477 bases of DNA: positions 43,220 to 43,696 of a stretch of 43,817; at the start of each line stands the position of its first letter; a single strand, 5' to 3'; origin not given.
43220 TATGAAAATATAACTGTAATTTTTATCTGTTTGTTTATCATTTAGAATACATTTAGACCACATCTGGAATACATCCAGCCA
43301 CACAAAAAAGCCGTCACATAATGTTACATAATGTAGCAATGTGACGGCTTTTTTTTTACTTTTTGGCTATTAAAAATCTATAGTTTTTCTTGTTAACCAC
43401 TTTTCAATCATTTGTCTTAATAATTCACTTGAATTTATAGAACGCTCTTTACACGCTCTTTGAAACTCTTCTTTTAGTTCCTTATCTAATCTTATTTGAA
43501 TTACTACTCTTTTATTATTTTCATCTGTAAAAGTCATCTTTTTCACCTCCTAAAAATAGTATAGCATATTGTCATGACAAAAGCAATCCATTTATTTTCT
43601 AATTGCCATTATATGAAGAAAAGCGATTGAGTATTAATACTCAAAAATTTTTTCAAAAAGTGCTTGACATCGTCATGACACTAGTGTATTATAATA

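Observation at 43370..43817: Candidate immunity switch: unlisted RHH gene divergent from two tandem early promoters, with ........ palindromes in the promoter spacers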

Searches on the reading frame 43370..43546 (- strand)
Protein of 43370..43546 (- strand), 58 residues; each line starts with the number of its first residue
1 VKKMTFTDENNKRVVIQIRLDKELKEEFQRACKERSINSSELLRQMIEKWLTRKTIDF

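Call 8: search_protein_families(library=pfam, proteins=[window:43370-43546:-], max_evalue=0.01)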
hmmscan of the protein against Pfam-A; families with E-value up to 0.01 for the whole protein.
window:43370-43546:- (58 aa): 8 families
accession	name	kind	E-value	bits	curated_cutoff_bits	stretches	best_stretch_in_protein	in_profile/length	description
PF01402.27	RHH_1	-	2.9e-09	37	20.5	1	16-53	2-39/39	Ribbon-helix-helix protein, copG family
PF04221.18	RelB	-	0.001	19.4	22.4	1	15-56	3-44/82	RelB antitoxin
PF12441.14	CopG_antitoxin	-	0.0011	20.2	28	1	1-49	30-78/79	CopG antitoxin of type II toxin-antitoxin system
PF19807.5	DUF6290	-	0.0027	18.3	27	1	15-48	3-36/72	Family of unknown function (DUF6290)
PF02196.21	RBD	-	0.0029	17.9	25.7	0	10-40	8-38/69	Raf-like Ras-binding domain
PF09274.16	ParG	-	0.0041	17.7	21.4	1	11-53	34-74/76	ParG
PF23807.1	RHH_10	-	0.0049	17.5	27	1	9-47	19-57/84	Ribbon-helix-helix protein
PF04990.17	RNA_pol_Rpb1_7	-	0.007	16.8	23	1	4-53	85-132/136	RNA polymerase Rpb1, domain 7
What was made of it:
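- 43370..43537 (-): RHH repressor gene (55 aa, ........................). Pfam RHH_1 E 2.9e-9 (call 8).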

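Call 12: find_homologous_proteins(query=window:43373-43537:-, max_evalue=0.001)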
Query seq(55 aa) (55 aa): 4 proteins with E <= 0.001 among 4 candidates.
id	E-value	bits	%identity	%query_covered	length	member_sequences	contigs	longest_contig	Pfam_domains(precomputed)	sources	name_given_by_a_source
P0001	2.3e-23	97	89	100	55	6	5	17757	PF01402.28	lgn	-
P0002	7.8e-17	77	77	87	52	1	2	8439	PF01402.28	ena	-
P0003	1.2e-16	77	75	87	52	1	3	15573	PF10723.16,PF01402.28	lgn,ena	-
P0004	2.7e-16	75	73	93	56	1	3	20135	PF01402.28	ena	-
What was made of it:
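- On Ribbon-helix-helix (RHH_1 / CopG-Arc-MetJ superfamily): Homologues P0001-P0004 carry precomputed PF01402 (call 12).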

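Call 14: find_encoding_contigs(protein=P0001, flank=10000, max_places=6)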
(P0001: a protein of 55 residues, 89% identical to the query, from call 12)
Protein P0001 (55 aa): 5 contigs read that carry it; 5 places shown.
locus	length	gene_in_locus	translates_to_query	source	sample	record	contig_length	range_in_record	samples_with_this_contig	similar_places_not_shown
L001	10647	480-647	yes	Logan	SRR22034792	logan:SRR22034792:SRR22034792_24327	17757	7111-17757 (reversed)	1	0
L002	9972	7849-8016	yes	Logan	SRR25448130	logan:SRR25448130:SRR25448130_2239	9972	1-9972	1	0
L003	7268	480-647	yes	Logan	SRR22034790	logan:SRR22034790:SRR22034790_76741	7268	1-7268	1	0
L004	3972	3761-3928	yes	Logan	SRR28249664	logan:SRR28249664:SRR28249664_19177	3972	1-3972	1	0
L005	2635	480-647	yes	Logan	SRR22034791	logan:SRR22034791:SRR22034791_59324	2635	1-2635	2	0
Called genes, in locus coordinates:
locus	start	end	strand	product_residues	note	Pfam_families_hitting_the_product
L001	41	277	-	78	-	-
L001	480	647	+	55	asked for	PF01402:RHH_1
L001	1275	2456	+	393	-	PF13102:Phage_int_SAM_5 (weak), PF14659:Phage_int_SAM_3, PF22022:Phage_int_M (weak), PF02899:Phage_int_SAM_1, PF00589:Phage_integrase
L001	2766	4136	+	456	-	PF00209:SNF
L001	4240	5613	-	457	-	PF01637:ATPase_2, PF13191:AAA_16 (weak), PF13173:AAA_14, PF03008:DUF234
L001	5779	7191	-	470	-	PF00206:Lyase_1, PF14698:ASL_C2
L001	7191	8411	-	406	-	PF00764:Arginosuc_synth, PF20979:Arginosuc_syn_C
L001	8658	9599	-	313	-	PF02729:OTCace_N, PF00185:OTCace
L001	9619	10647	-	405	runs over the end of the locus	PF00202:Aminotran_3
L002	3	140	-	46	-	?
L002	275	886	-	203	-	PF21265:SBB_T7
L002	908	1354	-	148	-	-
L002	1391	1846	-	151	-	PF00692:dUTPase, PF22769:DCD (weak)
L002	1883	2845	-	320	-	PF11753:DUF3310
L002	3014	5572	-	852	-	PF14700:RPOL_N (weak), PF00940:RNA_pol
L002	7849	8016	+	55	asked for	PF01402:RHH_1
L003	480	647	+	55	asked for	PF01402:RHH_1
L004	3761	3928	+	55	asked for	PF01402:RHH_1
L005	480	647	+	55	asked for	PF01402:RHH_1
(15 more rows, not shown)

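Call 15: find_encoding_contigs(protein=P0004, flank=10000, max_places=4)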
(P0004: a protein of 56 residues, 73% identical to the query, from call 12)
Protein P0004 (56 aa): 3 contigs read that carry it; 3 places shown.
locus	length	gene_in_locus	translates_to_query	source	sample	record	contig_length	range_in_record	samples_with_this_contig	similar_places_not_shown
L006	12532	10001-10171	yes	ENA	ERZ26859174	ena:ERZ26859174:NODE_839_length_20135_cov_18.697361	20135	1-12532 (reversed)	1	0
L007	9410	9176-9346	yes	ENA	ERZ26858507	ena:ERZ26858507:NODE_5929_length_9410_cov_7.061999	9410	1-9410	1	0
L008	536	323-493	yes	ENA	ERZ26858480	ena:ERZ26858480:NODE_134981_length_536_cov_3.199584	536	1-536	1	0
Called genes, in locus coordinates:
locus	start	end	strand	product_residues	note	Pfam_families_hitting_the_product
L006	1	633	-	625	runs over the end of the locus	PF13482:RNase_H_2, PF00476:DNA_pol_A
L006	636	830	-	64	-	-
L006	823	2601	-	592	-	PF13597:NRDD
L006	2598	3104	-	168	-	-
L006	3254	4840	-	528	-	PF21268:Helic-prim_T7_N, PF13155:Toprim_2, PF03796:DnaB_C, PF13481:AAA_25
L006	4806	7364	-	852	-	PF14700:RPOL_N (weak), PF00940:RNA_pol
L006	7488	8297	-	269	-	PF02498:Bro-N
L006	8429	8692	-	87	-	-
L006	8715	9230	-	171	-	PF07275:ArdA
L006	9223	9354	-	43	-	-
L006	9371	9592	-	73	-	-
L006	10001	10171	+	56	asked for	PF01402:RHH_1 (weak)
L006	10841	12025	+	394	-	PF14659:Phage_int_SAM_3 (weak), PF00589:Phage_integrase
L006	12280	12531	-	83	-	?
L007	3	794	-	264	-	?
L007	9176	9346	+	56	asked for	PF01402:RHH_1 (weak)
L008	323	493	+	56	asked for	PF01402:RHH_1 (weak)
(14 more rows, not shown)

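Call 17: find_encoding_contigs(protein=P0002, flank=10000, max_places=4)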
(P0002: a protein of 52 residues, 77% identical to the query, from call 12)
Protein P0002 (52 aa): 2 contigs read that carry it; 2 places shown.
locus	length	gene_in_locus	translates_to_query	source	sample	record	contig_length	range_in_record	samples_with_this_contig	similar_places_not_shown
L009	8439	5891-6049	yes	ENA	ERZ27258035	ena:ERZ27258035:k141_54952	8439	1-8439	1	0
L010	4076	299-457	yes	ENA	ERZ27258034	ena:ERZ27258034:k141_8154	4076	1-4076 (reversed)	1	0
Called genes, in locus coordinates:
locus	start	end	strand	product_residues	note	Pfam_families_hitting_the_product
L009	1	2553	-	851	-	?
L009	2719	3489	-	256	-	PF02498:Bro-N, PF03374:ANT (weak)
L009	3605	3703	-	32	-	-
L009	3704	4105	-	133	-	PF26096:DUF8033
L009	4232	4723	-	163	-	PF07275:ArdA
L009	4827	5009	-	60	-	-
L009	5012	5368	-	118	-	-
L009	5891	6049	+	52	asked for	PF01402:RHH_1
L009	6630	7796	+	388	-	PF00589:Phage_integrase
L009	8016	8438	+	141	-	?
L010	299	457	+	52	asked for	PF01402:RHH_1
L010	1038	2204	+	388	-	PF00589:Phage_integrase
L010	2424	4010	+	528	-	PF02541:Ppx-GppA, PF21447:Ppx-GppA_III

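Call 18: find_encoding_contigs(protein=P0003, flank=10000, max_places=4)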
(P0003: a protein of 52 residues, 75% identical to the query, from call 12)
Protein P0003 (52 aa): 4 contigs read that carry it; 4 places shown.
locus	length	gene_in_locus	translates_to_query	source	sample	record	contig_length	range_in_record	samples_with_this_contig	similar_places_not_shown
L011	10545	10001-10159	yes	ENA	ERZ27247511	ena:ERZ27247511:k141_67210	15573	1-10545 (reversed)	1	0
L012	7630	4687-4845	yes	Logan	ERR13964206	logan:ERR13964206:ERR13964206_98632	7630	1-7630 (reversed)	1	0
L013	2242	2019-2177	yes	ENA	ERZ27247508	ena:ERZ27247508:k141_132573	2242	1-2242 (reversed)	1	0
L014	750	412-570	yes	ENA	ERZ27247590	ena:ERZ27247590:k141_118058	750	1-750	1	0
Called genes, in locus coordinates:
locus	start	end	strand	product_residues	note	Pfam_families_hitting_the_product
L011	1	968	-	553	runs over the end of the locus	PF21268:Helic-prim_T7_N, PF01751:Toprim (weak), PF13155:Toprim_2, PF03796:DnaB_C, PF13481:AAA_25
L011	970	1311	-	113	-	-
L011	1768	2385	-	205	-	PF21265:SBB_T7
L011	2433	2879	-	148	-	PF00692:dUTPase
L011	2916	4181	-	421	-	PF14192:DUF4314 (faint), PF18129:SH3_12 (faint), PF11753:DUF3310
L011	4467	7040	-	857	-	PF00940:RNA_pol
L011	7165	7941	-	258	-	PF02498:Bro-N, PF03374:ANT (weak)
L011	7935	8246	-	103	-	-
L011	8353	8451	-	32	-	-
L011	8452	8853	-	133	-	PF26096:DUF8033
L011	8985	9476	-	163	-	PF07275:ArdA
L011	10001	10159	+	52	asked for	PF10723:RepB-RCR_reg (weak), PF01402:RHH_1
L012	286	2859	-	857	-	PF00940:RNA_pol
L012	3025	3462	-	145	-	PF03374:ANT (weak)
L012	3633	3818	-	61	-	-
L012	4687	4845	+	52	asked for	PF10723:RepB-RCR_reg (weak), PF01402:RHH_1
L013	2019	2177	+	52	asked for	PF10723:RepB-RCR_reg (weak), PF01402:RHH_1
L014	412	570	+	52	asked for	PF10723:RepB-RCR_reg (weak), PF01402:RHH_1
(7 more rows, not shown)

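Call 39: search_solved_structures(query=window:43373-43537:-, max_evalue=10, show_alignments=3)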
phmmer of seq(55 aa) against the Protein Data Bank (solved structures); distinct sequences matched with E-value up to 10: 20.
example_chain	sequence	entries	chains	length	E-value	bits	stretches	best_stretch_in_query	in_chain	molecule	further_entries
1p94_A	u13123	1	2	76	0.039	17.6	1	11-49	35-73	plasmid partition protein ParG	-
2k29_A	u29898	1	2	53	0.21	15.3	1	13-47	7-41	Antitoxin RelB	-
2kel_A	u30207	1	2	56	0.25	15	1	7-51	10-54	Uncharacterized protein 56B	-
4fxe_A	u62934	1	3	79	0.32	14.7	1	13-47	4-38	Antitoxin RelB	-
4rzp_A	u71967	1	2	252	0.45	14.3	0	13-53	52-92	Engineered Protein OR366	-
9fpz_LY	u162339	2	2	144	0.61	13.8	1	8-38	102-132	Large ribosomal subunit protein uL24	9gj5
7oyc_Y1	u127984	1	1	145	0.79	13.5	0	8-37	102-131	KOW domain-containing protein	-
9jm7_B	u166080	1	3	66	0.82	13.5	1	19-48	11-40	LRD-2V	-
4v3p_SQ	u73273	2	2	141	0.85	13.4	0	38-55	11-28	40S ribosomal protein S17-4 | 40S ribosomal protein S17E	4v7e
9h3g_BO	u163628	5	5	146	0.89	13.4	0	8-36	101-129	Large ribosomal subunit protein uL24z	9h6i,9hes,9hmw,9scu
22tu_LY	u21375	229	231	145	1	13.2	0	8-37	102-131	60S ribosomal protein L26 | Ribosomal protein uL24 | uL24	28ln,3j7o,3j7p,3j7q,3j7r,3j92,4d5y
9fq0_LY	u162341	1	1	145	1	13.2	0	8-37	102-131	Large ribosomal subunit protein uL24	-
9y49_CY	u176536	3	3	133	1.2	13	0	8-35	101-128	60S ribosomal protein L26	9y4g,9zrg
9ru8_LY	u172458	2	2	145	1.2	13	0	8-37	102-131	Large ribosomal subunit protein uL24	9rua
11he_26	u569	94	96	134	1.2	13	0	8-35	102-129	60S ribosomal protein L26 | uL24 | Ribosomal protein uL24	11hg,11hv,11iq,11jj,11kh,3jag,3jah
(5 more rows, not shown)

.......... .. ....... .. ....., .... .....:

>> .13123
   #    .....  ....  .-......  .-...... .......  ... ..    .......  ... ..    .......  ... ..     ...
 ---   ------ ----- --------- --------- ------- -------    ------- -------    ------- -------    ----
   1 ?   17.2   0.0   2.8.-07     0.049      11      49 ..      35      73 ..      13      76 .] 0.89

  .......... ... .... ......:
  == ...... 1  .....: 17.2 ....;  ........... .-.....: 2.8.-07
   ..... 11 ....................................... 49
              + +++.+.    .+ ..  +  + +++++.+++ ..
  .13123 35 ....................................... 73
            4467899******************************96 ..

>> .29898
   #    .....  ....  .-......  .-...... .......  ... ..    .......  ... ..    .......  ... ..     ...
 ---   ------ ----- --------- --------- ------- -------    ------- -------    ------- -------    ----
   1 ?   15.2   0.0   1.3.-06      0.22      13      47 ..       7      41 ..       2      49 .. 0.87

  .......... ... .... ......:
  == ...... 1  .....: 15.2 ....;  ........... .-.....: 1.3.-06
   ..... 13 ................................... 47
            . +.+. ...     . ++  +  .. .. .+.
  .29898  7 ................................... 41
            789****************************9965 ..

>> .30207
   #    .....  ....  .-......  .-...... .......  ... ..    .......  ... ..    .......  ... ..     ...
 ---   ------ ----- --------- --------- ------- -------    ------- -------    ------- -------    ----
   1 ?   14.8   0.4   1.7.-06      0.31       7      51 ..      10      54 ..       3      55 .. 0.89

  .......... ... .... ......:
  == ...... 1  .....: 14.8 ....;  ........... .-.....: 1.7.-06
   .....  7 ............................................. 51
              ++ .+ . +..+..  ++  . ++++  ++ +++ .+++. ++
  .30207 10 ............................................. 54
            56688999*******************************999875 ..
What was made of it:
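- RHH_1 proteins include many antitoxins and plasmid regulators, and weak RelB, CopG-antitoxin and ParG hits appear (calls 8, 39).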

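Call 44: find_related_loci(query=L001:2766-4136:+, collection=genome_contigs, flank=3000)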
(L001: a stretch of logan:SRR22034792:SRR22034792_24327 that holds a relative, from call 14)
Query L001:2766-4136:+ (456 aa) in genome_contigs; peptide patterns used: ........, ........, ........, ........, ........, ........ (x = any residue, [..] = any of these).
600 stretches matched a pattern (row limit reached: there are more); 589 encode a relative of the query (tblastn E <= 1e-3); the best 80 are kept; 80 distinct loci.
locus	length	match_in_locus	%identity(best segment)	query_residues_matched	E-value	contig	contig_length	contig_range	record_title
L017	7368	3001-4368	100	1-456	0e+0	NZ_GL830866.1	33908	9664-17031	Phascolarctobacterium succinatutens YIT 12067 Scfld50, whole genome shotgun sequence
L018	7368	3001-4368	100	1-456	0e+0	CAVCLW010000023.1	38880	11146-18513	Escherichia coli isolate H07624-L1_cleanbin_000004 genome assembly, contig: Spades_H07624-L1_contig_430, whole genome sh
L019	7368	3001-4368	99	1-456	0e+0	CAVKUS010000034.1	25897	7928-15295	Bacteroides sp. CAG:545 isolate H07686-L1_cleanbin_000005 genome assembly, contig: Spades_H07686-L1_contig_825, whole ge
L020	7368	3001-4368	99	1-456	0e+0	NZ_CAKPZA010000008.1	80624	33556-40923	MAG: uncultured Phascolarctobacterium sp. isolate REFINED_METABAT215_TOP10_CONTIGS_1500_ASSEMBLY_K77_MERGED__Hadza_MoBio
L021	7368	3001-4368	99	1-456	0e+0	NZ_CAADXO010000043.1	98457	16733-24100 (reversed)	MAG: uncultured Phascolarctobacterium sp. isolate HGM14019, whole genome shotgun sequence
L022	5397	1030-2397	92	1-456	0e+0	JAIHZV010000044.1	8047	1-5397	MAG: Phascolarctobacterium sp. isolate Map_100_018 contig_100_1443, whole genome shotgun sequence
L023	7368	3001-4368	80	1-456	0e+0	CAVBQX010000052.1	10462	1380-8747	Segatella copri isolate H07663-L1_cleanbin_000002 genome assembly, contig: Spades_H07663-L1_contig_3943, whole genome sh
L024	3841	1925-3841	82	1-456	0e+0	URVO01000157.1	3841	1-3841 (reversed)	uncultured Phascolarctobacterium sp. isolate UMGS1385 genome assembly, contig: NODE_3445_length_3841_cov_3.14739, whole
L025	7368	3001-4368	77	1-456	0e+0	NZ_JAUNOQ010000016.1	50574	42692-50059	MAG: Phascolarctobacterium sp. isolate S34M_St_78 NODE_232_length_50574_cov_111.044538, whole genome shotgun sequence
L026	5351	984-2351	80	1-456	0e+0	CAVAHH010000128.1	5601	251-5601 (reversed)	bacterium isolate H07605-L1_cleanbin_000016 genome assembly, contig: Spades_H07605-L1_contig_4667, whole genome shotgun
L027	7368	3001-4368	80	1-456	0e+0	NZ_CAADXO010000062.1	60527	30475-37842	MAG: uncultured Phascolarctobacterium sp. isolate HGM14019, whole genome shotgun sequence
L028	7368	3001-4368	80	1-456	0e+0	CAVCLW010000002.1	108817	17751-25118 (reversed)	Escherichia coli isolate H07624-L1_cleanbin_000004 genome assembly, contig: Spades_H07624-L1_contig_57, whole genome sho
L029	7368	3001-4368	80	1-456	0e+0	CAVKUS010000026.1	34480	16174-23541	Bacteroides sp. CAG:545 isolate H07686-L1_cleanbin_000005 genome assembly, contig: Spades_H07686-L1_contig_517, whole ge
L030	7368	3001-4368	80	1-456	0e+0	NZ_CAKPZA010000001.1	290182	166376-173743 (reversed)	MAG: uncultured Phascolarctobacterium sp. isolate REFINED_METABAT215_TOP10_CONTIGS_1500_ASSEMBLY_K77_MERGED__Hadza_MoBio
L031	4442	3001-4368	80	1-456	0e+0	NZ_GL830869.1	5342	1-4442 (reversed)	Phascolarctobacterium succinatutens YIT 12067 Scfld57, whole genome shotgun sequence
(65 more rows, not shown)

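Call 68: search_protein_families(library=phrogs, proteins=[window:43373-43537:-], max_evalue=0.01)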
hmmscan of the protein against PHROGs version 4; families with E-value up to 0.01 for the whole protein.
seq(55 aa): 10 families
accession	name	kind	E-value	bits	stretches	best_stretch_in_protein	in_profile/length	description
phrog_876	-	transcription regulation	3.2e-07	31.1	1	6-49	63-106/239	transcriptional repressor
phrog_25971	-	unknown function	9e-07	30.3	1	11-50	74-113/116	-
phrog_582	-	transcription regulation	2.4e-05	25.6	1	6-51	53-98/105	Arc-like repressor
phrog_497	-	moron, auxiliary metabolic gene and host takeover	0.00046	20.7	1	5-51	97-143/342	toxin-antitoxin system HicB-like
phrog_28287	-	unknown function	0.00049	21.3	1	10-48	20-58/113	-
phrog_228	-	transcription regulation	0.00062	20.6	1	7-52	7-52/251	Arc-like repressor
phrog_19878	-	unknown function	0.0029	19.1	1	14-47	6-39/65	-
phrog_7325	-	transcription regulation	0.0037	18.4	1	12-52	58-98/151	CopG-like transcriptional repressor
phrog_4113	-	unknown function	0.0074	17.1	1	13-51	13-51/64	-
phrog_3180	-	transcription regulation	0.0094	16.9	0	10-48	5-43/50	Arc-like repressor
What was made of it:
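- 43370..43537 (-): PHROG repressor / Arc-like (call 68).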

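Call 69: predict_structure(alignment_id=A2)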
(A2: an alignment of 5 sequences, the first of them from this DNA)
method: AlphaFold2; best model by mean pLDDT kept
length: 55 residues; sequences in the alignment: 5
mean_pLDDT: 64.9   pTM: 0.35
mean pLDDT of the five models: 64.9, 64.7, 59.2, 55.1, 54.5
residues with pLDDT >= 90: 0; 70-90: 11; 50-70: 42; < 50: 2
segments of 3 or more residues with pLDDT < 50: none
pLDDT, mean of each block of 10 residues (from residue 1): 59 66 69 64 71 56
secondary structure, 60 per line:
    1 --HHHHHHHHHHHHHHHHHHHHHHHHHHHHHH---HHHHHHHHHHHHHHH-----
elements in order: H3-32 H36-50
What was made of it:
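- On Ribbon-helix-helix (RHH_1 / CopG-Arc-MetJ superfamily): The AF2 monomer model from 5 sequences has pLDDT 65 and gives a helix instead of the strand (call 69).
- The AF2 monomer model was of low confidence and did not show the strand (call 69).
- Tried and rejected: AF2 model of the RHH monomer: low confidence, so it was not used and no fold search was run (call 69).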
